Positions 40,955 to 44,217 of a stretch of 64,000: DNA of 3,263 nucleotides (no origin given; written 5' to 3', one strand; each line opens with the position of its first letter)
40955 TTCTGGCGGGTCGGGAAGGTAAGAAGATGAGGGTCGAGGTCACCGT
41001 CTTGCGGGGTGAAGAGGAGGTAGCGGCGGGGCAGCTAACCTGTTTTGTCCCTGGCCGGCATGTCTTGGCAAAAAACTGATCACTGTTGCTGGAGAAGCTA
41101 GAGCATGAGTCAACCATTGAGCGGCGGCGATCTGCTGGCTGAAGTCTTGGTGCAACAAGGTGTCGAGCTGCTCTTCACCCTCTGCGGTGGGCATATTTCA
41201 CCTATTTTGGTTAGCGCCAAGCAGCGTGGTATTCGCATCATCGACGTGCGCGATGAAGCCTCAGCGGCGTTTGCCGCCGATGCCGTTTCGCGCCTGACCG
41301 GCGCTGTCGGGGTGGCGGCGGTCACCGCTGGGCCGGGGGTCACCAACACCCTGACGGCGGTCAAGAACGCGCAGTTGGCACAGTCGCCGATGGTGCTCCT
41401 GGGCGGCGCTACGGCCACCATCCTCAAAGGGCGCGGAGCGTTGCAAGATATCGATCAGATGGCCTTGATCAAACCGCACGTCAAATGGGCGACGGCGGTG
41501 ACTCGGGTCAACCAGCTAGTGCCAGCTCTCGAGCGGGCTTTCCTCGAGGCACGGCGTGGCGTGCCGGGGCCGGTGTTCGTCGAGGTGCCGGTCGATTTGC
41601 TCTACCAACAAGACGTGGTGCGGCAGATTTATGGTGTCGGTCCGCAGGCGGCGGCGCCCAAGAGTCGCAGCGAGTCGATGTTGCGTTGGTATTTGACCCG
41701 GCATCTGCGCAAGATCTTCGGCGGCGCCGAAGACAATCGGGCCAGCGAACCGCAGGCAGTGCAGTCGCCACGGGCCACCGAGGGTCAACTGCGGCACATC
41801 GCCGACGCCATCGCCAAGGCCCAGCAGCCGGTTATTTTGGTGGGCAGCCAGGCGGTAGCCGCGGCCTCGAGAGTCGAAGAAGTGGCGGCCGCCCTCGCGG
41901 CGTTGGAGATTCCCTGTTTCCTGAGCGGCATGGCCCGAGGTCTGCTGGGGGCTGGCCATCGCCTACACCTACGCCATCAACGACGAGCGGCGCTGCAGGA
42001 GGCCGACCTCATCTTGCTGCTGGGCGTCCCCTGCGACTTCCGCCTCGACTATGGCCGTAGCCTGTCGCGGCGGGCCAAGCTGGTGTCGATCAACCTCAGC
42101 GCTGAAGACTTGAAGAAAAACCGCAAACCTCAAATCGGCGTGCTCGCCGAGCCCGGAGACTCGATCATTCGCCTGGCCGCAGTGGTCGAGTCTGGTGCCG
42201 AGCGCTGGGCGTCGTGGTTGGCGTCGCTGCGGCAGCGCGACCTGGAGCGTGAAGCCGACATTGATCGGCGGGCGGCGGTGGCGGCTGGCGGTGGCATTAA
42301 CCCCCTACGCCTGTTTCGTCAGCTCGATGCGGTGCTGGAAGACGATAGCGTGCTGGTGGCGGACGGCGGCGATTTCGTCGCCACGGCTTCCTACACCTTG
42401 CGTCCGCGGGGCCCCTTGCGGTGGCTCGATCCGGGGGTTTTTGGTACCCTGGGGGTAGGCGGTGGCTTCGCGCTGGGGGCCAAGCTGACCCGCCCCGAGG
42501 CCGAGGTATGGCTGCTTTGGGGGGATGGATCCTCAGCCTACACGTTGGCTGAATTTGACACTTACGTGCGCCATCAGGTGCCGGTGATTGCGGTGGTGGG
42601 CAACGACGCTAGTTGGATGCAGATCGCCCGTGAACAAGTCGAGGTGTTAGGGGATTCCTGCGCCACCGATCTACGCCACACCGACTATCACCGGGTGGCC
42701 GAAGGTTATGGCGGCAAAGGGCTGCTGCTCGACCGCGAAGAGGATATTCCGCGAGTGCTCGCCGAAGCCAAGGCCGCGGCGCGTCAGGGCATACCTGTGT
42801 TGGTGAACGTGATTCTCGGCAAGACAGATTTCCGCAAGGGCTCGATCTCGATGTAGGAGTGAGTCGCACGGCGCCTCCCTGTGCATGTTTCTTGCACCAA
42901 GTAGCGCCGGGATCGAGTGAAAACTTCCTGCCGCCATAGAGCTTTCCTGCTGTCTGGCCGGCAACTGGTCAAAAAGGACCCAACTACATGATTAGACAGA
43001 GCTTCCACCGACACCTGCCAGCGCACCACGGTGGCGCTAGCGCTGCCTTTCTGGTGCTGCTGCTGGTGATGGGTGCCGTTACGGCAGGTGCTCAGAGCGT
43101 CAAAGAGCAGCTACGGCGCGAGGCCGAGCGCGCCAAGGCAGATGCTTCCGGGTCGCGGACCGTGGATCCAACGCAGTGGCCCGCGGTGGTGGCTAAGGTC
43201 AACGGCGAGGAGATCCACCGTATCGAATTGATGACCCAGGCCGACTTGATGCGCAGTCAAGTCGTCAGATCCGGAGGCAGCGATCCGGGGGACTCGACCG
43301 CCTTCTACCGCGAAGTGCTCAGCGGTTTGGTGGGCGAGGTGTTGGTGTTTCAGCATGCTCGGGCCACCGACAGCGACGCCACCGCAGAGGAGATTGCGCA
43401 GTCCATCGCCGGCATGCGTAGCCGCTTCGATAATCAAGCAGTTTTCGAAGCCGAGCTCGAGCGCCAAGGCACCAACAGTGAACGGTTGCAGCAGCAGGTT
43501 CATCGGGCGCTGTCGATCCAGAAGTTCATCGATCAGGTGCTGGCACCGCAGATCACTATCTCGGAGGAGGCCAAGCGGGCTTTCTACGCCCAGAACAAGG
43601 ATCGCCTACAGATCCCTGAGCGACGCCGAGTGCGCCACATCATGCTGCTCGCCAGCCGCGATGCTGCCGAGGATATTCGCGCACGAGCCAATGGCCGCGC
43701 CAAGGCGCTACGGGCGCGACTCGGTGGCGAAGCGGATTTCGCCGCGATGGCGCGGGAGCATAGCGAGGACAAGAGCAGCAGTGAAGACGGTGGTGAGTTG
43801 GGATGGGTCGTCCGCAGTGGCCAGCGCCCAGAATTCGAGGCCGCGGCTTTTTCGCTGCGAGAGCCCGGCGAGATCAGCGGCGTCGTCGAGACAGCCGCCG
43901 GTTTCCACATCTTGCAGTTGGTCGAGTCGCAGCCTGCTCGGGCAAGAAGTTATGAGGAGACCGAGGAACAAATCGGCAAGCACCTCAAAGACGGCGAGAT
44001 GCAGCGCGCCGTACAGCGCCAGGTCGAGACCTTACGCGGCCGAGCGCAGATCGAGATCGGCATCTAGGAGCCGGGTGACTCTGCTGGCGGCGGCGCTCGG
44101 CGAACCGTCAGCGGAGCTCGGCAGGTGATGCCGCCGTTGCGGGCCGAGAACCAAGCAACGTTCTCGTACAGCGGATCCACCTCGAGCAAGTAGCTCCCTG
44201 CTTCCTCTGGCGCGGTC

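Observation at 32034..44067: Eleven-kb co-directional cluster mixing two tRNA-modification radical-SAM enzymes (Elp3-like, MtaB) and a divergent class-I methyltransferase with a ketosynthase, thioesterase, ThDP-lyase-like enzyme and a GTPase/membrane pair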

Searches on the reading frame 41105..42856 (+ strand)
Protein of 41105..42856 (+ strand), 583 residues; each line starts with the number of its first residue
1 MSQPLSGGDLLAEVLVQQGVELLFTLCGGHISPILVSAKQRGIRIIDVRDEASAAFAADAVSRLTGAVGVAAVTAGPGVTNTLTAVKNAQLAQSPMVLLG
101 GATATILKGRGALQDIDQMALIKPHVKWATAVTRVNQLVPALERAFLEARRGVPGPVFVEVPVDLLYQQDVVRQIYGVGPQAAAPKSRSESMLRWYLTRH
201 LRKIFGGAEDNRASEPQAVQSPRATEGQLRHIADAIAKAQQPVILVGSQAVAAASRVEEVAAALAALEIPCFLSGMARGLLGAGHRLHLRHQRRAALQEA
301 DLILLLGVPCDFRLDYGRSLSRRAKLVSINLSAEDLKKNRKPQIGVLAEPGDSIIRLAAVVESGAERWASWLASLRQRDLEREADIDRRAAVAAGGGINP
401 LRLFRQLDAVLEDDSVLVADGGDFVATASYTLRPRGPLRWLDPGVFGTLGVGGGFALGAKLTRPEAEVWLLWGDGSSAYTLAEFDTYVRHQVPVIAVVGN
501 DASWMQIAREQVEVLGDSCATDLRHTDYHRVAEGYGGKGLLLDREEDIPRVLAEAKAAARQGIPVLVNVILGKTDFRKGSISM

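Call 4: search_protein_families(library=pfam, proteins=[window:41105-42856:+], max_evalue=0.01)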
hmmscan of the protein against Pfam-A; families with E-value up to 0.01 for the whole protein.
window:41105-42856:+ (583 aa): 3 families
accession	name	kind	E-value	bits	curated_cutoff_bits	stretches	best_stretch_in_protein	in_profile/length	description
PF02776.23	TPP_enzyme_N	-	4e-34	117.4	26.8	1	6-121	2-119/119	Thiamine pyrophosphate enzyme, N-terminal TPP binding domain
PF02775.26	TPP_enzyme_C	-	4.2e-29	101.7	21.9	1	421-569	2-151/151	Thiamine pyrophosphate enzyme, C-terminal TPP binding domain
PF00205.28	TPP_enzyme_M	-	7e-21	74.8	30.4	1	230-354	2-134/137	Thiamine pyrophosphate enzyme, central domain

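Call 5: search_protein_families(library=ncbifam, proteins=[window:41105-42856:+], max_evalue=0.01)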
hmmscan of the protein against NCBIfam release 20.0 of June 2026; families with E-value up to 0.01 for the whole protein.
window:41105-42856:+ (583 aa): 51 families (the best 25 are shown)
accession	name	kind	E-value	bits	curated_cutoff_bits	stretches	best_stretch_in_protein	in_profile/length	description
NF004516.0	PRK05858.1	equivalog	3.5e-121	405.4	587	2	199-572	167-536/548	acetolactate synthase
NF058623.1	HdaclCoAlyACT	equivalog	3.3e-93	313.3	600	2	218-571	191-540/575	2-hydroxyacyl-CoA lyase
NF006122.0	PRK08266.1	subfamily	1.3e-69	235.2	571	2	208-572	174-525/543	hypothetical protein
TIGR00118.1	acolac_lg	equivalog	1.8e-68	231.4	538.35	2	5-169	1-165/557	biosynthetic-type acetolactate synthase large subunit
NF005712.0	PRK07524.1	subfamily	1.1e-64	218.9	500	1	7-569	5-527/536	5-guanidino-2-oxopentanoate decarboxylase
NF006052.0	PRK08199.1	subfamily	1.5e-64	218.3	539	2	6-208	9-214/559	thiamine pyrophosphate protein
NF006378.0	PRK08617.1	equivalog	7.4e-64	216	510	2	4-179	7-182/556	acetolactate synthase AlsS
NF005713.0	PRK07525.1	subfamily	1.2e-62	212.2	620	2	204-573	165-564/592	sulfoacetaldehyde acetyltransferase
NF006721.0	PRK09259.1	equivalog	2.8e-60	204.6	557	2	228-574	207-553/574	oxalyl-CoA decarboxylase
TIGR03457.1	sulphoacet_xsc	equivalog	1.1e-59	202.3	676.4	2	210-574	167-559/579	sulfoacetaldehyde acetyltransferase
NF006187.0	PRK08322.1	equivalog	7.6e-59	199.6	509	2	8-168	5-165/548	acetolactate synthase large subunit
NF006016.1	PRK08155.1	equivalog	1.4e-57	195.4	870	2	218-571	180-532/554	acetolactate synthase large subunit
TIGR02418.1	acolac_catab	equivalog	2.9e-57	194.3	551.1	2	7-175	1-169/539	acetolactate synthase AlsS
NF005860.0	PRK07789.1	equivalog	3.7e-57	194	881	2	223-573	218-580/615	acetolactate synthase large subunit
NF004710.0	PRK06048.1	equivalog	9.6e-57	192.7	976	2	5-167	8-170/561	acetolactate synthase large subunit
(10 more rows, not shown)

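Call 40: find_homologous_proteins(query=window:41105-42856:+, max_evalue=1e-20)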
Query window:41105-42856:+ (583 aa): 8000 proteins with E <= 1e-20 among 8000 candidates; the best 120 are listed.
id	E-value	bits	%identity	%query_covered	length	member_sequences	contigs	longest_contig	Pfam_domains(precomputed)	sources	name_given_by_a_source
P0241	0.0e+0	1268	100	100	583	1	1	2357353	PF02775.27,PF02776.24,PF00205.29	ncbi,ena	-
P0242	4.1e-262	889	69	99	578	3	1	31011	PF02775.27,PF02776.24,PF00205.29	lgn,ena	-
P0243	1.1e-259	881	70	99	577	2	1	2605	PF02775.27,PF02776.24,PF00205.29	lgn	-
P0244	2.9e-259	879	69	99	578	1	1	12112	PF02775.27,PF02776.24,PF00205.29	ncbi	-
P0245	8.4e-259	878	70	99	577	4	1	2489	PF02775.27,PF02776.24,PF00205.29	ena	-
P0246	7.8e-258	875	69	99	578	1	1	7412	PF02775.27,PF02776.24,PF00205.29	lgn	-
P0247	4.7e-257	872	69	99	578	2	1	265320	PF02775.27,PF02776.24,PF00205.29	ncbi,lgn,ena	-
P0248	3.9e-256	869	68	99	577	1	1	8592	PF02775.27,PF02776.24,PF00205.29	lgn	-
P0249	4.6e-256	869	69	99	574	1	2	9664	PF02775.27,PF02776.24,PF00205.29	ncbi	-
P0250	6.7e-256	868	69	99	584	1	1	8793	PF02775.27,PF02776.24,PF00205.29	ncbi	-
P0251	1.2e-255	867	68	99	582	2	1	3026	PF02775.27,PF02776.24,PF00205.29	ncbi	-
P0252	2.0e-255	867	68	99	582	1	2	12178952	PF02775.27,PF02776.24,PF00205.29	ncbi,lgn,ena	-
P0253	2.5e-255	866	68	99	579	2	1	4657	PF02775.27,PF02776.24,PF00205.29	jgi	jgi:acetolactate synthase-1/2/3 large subunit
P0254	4.8e-255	866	67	100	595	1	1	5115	PF02775.27,PF02776.24,PF00205.29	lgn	-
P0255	6.7e-255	865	68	99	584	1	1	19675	PF02775.27,PF02776.24,PF00205.29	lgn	-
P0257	2.4e-254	863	68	99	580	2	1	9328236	PF02775.27,PF02776.24,PF00205.29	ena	-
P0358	5.4e-227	773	61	99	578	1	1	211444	PF02775.27,PF02776.24,PF00205.29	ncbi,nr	ncbi:MAG: thiamine pyrophosphate-binding protein [Deltaproteobacteria bacterium]|nr:thiamine pyropho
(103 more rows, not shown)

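Call 42: find_encoding_contigs(protein=P0252, flank=6000, max_places=1)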
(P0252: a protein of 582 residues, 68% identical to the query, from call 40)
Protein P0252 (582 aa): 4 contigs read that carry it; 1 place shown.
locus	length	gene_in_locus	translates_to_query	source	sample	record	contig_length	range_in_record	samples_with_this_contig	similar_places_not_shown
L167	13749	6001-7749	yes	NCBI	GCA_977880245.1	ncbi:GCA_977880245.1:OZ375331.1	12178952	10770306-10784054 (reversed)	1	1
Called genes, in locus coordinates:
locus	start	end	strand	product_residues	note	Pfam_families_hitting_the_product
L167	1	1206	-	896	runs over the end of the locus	PF07517:SecA_DEAD, PF00270:DEAD (weak), PF01043:SecA_PP_bind, PF21090:P-loop_SecA, PF07516:SecA_SW, PF02810:SEC-C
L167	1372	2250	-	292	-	PF01551:Peptidase_M23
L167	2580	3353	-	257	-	-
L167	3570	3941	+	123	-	PF02036:SCP2 (weak)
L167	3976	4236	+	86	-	-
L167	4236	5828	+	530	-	PF00082:Peptidase_S8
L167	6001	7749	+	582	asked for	PF02776:TPP_enzyme_N, PF00205:TPP_enzyme_M, PF02775:TPP_enzyme_C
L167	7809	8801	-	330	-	PF00696:AA_kinase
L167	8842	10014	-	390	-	-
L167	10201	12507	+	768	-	PF13676:TIR_2, PF00069:Pkinase, PF03109:ABC1 (faint), PF07714:PK_Tyr_Ser-Thr, PF14531:Kinase-like (weak)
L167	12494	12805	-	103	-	-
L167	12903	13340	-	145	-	PF13432:TPR_16 (faint), PF07719:TPR_2 (faint)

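Call 43: find_encoding_contigs(protein=P0257, flank=6000, max_places=1)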
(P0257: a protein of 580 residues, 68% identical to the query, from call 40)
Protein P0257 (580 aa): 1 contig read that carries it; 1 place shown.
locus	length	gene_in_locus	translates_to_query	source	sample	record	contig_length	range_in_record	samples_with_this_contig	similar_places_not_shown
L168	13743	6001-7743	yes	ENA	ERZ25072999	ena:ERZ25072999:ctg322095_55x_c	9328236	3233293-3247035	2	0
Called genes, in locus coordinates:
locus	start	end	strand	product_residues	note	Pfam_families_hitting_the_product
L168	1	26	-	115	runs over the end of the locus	-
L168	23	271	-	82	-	-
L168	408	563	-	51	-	-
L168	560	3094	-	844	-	PF13188:PAS_8 (weak), PF00989:PAS, PF13188:PAS_8, PF13426:PAS_9, PF08448:PAS_4, PF08447:PAS_3, PF00990:GGDEF, PF00563:EAL, +1 more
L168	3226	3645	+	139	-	PF06491:Disulph_isomer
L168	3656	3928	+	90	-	-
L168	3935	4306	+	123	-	PF04241:DUF423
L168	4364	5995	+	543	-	PF00171:Aldedh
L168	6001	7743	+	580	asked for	PF02776:TPP_enzyme_N, PF00205:TPP_enzyme_M, PF02775:TPP_enzyme_C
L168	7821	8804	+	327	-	PF13623:SurA_N_2, PF13624:SurA_N_3, PF13145:Rotamase_2, PF13616:Rotamase_3, PF00639:Rotamase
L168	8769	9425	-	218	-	PF14196:ATC_hydrolase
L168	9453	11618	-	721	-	-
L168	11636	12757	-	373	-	-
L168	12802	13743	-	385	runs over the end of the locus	PF00561:Abhydrolase_1 (weak), PF12697:Abhydrolase_6, PF12146:Hydrolase_4 (weak)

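Call 44: find_encoding_contigs(protein=P0358, flank=6000, max_places=1)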
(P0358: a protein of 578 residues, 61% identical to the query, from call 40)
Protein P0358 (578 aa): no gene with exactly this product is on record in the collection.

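Call 73: search_solved_structures(query=window:41105-42856:+, max_evalue=1e-30)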
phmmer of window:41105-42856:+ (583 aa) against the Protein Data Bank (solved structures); distinct sequences matched with E-value up to 1e-30: 52.
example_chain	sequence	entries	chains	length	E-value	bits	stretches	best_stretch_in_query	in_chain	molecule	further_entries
7pt3_A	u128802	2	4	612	2.8e-72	247.3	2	8-173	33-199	2-hydroxyacyl-CoA lyase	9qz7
9qz5_A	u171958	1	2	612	3.9e-72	246.8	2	8-173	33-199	2-hydroxyacyl-CoA lyase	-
7pt2_A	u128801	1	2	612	4.9e-72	246.5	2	8-173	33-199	2-hydroxyacyl-CoA lyase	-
7pt1_A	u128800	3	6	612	5.2e-72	246.4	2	8-174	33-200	2-hydroxyacyl-CoA lyase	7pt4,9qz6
9qz4_A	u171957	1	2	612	5.9e-72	246.2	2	8-173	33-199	2-hydroxyacyl-CoA lyase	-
8vzc_A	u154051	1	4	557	5.3e-57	196.9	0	224-578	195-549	Oxalyl-CoA decarboxylase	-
8vzf_A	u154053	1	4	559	5.4e-57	196.9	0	224-578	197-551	2-Hydroxyacyl-CoA Lyase/Synthase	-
8vza_A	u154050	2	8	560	5.4e-57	196.8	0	224-578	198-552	2-Hydroxyacyl-CoA lyase/Synthase | Oxalyl-CoA decarboxylase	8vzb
6xn8_A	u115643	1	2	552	1.1e-55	192.5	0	218-579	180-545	2-hydroxyacyl-CoA lyase 1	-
8vzk_A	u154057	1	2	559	5.8e-54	186.8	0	5-167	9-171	Oxalyl-CoA decarboxylase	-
8vzj_A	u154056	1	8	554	2.4e-53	184.8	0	215-578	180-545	Oxalyl-CoA decarboxylase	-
8vzi_A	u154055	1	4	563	7.4e-53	183.2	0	234-549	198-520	2-hydroxyacyl-CoA lyase-like protein 1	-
3iae_A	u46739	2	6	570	3.4e-52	181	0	231-569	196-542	Benzaldehyde lyase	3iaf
2ag0_A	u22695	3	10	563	4e-52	180.8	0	231-569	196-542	benzaldehyde lyase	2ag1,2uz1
2uz1_B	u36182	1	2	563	4e-52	180.8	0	231-569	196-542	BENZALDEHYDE LYASE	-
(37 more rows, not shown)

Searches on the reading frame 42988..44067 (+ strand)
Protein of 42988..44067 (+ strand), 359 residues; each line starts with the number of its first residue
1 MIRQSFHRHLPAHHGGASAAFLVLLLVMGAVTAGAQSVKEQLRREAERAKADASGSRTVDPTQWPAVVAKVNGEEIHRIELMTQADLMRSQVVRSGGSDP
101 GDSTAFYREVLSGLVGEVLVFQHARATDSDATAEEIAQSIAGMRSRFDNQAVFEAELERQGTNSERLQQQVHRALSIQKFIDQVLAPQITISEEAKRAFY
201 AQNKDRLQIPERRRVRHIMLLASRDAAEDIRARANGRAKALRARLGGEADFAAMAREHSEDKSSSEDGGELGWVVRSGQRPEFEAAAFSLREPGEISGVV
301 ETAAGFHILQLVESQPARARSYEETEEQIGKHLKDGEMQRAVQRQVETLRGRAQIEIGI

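Call 4: search_protein_families(library=pfam, proteins=[window:42988-44067:+], max_evalue=0.01)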
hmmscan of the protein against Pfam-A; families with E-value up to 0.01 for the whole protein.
window:42988-44067:+ (359 aa): 6 families
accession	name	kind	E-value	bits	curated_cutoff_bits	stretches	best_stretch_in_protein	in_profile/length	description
PF00639.27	Rotamase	-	1.3e-22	81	21.7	1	217-311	1-95/97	PPIC-type PPIASE domain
PF13616.12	Rotamase_3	-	9.9e-22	78.1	22.5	1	209-313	12-114/116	PPIC-type PPIASE domain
PF13145.12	Rotamase_2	-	2.5e-15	57.8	27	1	191-326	1-120/121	PPIC-type PPIASE domain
PF13624.11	SurA_N_3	-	3.2e-11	43.8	27.2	1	63-180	40-161/162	SurA-like N-terminal domain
PF13623.11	SurA_N_2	-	3.6e-07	30.6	28.5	1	65-150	40-133/145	SurA-like N-terminal domain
PF09312.16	SurA_N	-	2.1e-05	25.1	30.8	1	67-178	4-115/118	SurA N-terminal domain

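Call 5: search_protein_families(library=ncbifam, proteins=[window:42988-44067:+], max_evalue=0.01)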
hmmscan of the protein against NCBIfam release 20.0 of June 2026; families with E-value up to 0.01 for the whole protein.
window:42988-44067:+ (359 aa): 10 families
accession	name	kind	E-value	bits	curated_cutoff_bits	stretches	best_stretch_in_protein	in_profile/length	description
NF000809.0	PRK00059.1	equivalog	3.7e-30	105.5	303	1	67-356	37-329/336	peptidylprolyl isomerase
NF008054.0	PRK10788.1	equivalog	3.8e-25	88.7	493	2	188-336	246-380/626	peptidylprolyl isomerase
TIGR02933.1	nifM_nitrog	equivalog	7.3e-22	78.5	168.2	1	122-345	43-250/256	nitrogen fixation protein NifM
NF002824.0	PRK02998.1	subfamily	5.2e-15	55.6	360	1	233-342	143-249/283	peptidylprolyl isomerase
NF002827.0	PRK03002.1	equivalog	1.2e-14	54.1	343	1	231-338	143-247/285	peptidylprolyl isomerase PrsA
NF008038.0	PRK10770.1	equivalog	1.5e-13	50.4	394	1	214-315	286-384/431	peptidylprolyl isomerase SurA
NF002846.0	PRK03095.1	equivalog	1.4e-12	47.7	361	1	227-339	135-245/287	peptidylprolyl isomerase PrsA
NF003356.0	PRK04405.1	subfamily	6.5e-06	25.4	339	1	213-335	145-255/299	peptidylprolyl isomerase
NF011969.0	PRK15441.1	equivalog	0.0014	19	127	1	225-311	5-89/93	peptidylprolyl isomerase PpiC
TIGR02925.1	cis_trans_EpsD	equivalog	0.0022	17.7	108.9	1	66-146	27-100/232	EpsD family peptidyl-prolyl cis-trans isomerase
